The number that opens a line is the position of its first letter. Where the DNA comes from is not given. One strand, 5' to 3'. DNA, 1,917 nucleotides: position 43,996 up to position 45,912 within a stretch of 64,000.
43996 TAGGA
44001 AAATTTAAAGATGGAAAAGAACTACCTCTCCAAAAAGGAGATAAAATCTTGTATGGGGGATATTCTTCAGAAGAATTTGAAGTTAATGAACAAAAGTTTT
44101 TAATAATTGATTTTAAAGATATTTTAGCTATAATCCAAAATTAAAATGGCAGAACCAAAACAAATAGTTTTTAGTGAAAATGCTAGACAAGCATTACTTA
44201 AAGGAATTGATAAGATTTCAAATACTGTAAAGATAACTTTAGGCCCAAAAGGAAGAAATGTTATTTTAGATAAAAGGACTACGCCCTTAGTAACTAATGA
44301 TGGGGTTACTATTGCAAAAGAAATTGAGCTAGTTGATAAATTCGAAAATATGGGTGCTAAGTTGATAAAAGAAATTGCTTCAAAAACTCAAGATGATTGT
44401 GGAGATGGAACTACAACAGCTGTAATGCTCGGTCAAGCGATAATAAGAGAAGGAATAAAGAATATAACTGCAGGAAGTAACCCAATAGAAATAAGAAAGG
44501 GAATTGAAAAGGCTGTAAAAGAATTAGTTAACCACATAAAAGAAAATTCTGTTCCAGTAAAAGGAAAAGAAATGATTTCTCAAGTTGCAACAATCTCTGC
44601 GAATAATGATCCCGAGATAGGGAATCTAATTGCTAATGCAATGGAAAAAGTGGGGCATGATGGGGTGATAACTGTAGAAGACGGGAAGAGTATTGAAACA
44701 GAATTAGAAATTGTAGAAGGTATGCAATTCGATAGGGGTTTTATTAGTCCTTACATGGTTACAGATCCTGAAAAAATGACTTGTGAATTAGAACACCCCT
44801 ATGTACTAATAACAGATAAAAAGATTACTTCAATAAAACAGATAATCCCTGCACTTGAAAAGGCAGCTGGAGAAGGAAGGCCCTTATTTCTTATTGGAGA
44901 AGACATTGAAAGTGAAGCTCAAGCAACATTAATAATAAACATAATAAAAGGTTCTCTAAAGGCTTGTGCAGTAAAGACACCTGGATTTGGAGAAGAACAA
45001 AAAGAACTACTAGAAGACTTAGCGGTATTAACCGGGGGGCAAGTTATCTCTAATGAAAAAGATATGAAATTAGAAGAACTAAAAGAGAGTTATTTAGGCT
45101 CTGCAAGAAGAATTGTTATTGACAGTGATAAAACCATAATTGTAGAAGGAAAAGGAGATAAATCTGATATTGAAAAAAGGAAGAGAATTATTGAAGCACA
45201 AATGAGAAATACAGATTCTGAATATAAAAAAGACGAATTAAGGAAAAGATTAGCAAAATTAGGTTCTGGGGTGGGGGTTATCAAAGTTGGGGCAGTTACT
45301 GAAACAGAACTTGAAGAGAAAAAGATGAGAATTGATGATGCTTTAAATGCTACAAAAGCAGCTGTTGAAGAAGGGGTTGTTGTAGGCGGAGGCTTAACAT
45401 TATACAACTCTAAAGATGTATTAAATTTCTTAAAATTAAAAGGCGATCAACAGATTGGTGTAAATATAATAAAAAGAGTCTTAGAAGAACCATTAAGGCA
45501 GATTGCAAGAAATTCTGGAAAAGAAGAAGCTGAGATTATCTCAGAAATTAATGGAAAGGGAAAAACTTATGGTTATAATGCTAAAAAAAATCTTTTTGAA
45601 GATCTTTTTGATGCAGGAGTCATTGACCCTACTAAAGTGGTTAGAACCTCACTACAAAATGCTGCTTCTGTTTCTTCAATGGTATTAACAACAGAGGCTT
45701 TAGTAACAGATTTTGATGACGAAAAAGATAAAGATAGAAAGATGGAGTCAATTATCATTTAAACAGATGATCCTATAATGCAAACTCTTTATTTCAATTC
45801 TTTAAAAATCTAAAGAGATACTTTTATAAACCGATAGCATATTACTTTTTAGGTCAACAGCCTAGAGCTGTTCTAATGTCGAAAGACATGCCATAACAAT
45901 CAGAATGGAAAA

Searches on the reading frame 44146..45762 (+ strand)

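Call 12: search_protein_families(library=pfam, proteins=[window:44146-45762:+], max_evalue=0.00001)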
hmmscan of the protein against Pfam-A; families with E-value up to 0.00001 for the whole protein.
window:44146-45762:+ (538 aa): 1 family
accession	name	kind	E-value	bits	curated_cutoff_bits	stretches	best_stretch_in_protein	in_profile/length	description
PF00118.29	Cpn60_TCP1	-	5.6e-76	256.6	34.3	1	24-521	1-487/490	TCP-1/cpn60 chaperonin family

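Call 70: search_protein_families(library=ncbifam, proteins=[window:44146-45762:+], max_evalue=1e-10)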
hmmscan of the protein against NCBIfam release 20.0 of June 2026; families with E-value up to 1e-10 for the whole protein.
window:44146-45762:+ (538 aa): 19 families
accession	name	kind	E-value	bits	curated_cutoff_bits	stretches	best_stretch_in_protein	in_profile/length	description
TIGR02348.1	GroEL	equivalog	7.1e-230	763.9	582.1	1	4-525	1-525/526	chaperonin GroEL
NF000592.1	PRK00013.1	subfamily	5.9e-226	751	397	1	5-523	2-523/524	chaperonin GroEL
NF009487.0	PRK12849.1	subfamily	1e-219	730.3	352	1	4-529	2-529/543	chaperonin GroEL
NF009488.0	PRK12850.1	subfamily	3.8e-212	705.6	475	1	4-529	3-530/544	chaperonin GroEL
NF009489.0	PRK12851.1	subfamily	1.4e-210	700.3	464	1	5-530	4-531/541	chaperonin GroEL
NF010704.0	PRK14104.1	subfamily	6.1e-180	599.1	1041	1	5-526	4-528/546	chaperonin GroEL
NF038369.1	GroEL3_Chlamy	exception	1.4e-77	261.5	600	1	10-518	9-504/506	variant chaperonin GroEL3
NF038370.1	GroEL2_Chlamy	exception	5.1e-63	213.5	600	1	12-519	10-518/533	variant chaperonin GroEL2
NF041083.2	thermosome_beta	equivalog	5.4e-29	101.6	400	2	9-154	14-158/520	thermosome subunit beta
NF041082.2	thermosome_alpha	equivalog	4.7e-28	98.3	450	1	11-204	16-224/519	thermosome subunit alpha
TIGR02339.1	thermosome_arch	subfamily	5e-25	88.2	671.1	1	8-166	12-176/521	thermosome subunit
TIGR02345.1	chap_CCT_eta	equivalog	3.2e-23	81.8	669.2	1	20-150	26-157/523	T-complex protein 1 subunit eta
TIGR02343.1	chap_CCT_epsi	equivalog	1e-19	70.6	710.5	1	12-190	27-204/532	T-complex protein 1 subunit epsilon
TIGR02341.1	chap_CCT_beta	equivalog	1.1e-17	63.9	522.15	1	10-137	12-138/519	T-complex protein 1 subunit beta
TIGR02340.1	chap_CCT_alpha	equivalog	7.8e-16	57.9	800.2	1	13-145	13-145/536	T-complex protein 1 subunit alpha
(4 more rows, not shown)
